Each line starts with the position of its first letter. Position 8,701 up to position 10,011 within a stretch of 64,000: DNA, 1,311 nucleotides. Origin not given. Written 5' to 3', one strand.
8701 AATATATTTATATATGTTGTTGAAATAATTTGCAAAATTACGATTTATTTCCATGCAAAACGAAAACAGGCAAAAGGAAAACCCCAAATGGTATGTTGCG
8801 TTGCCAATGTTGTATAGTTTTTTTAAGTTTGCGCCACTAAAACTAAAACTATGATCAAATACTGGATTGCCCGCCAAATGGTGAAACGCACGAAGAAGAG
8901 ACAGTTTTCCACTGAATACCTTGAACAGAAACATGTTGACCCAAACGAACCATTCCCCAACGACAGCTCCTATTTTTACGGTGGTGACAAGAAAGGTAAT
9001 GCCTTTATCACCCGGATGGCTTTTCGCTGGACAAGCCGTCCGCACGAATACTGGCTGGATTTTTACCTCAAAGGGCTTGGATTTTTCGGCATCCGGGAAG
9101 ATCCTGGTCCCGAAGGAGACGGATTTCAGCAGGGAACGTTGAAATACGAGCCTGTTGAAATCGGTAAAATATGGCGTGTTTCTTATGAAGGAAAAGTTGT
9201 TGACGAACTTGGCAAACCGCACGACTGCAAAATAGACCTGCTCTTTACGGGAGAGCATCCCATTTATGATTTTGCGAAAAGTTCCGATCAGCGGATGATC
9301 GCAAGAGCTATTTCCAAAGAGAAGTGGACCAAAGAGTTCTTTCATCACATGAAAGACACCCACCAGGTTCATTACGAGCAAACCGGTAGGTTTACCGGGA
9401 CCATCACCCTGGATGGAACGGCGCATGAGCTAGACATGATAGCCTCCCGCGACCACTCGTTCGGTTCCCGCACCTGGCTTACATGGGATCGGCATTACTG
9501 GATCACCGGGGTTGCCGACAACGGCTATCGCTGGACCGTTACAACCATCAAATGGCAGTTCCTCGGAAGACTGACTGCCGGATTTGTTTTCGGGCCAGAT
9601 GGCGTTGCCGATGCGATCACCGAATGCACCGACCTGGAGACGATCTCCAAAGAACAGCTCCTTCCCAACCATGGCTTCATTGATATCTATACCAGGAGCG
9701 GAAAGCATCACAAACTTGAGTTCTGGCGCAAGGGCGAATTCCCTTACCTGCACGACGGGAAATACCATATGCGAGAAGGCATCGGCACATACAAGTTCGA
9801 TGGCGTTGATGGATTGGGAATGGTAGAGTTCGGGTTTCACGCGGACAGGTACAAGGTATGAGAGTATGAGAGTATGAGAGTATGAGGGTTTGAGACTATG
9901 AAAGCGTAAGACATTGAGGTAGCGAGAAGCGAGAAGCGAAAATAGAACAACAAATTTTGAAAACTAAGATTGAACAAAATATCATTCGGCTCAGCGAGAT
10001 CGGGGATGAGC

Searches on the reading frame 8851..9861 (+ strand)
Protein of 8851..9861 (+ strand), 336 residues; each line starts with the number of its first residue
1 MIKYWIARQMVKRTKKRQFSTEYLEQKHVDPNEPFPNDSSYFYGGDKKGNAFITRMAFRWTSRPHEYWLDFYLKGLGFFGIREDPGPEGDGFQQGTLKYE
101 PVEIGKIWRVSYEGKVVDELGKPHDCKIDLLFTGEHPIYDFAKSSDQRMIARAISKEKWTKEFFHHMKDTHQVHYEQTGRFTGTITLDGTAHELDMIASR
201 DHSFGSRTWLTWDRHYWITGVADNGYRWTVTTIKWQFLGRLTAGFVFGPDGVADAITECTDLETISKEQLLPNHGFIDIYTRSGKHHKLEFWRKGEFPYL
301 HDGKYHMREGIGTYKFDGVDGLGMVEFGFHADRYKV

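Call 60: search_protein_families(library=pfam, proteins=[window:8851-9861:+], max_evalue=0.01)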
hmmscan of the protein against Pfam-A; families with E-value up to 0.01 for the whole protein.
window:8851-9861:+ (336 aa): 2 families
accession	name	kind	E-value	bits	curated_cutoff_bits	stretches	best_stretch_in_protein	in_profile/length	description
PF23212.2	DUF7064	-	1.2e-10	42.3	24.7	1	209-329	2-124/126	Domain of unknown function (DUF7064)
PF23213.1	DUF7065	-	4.4e-05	24.1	27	1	168-207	144-183/183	Domain of unknown function (DUF7065)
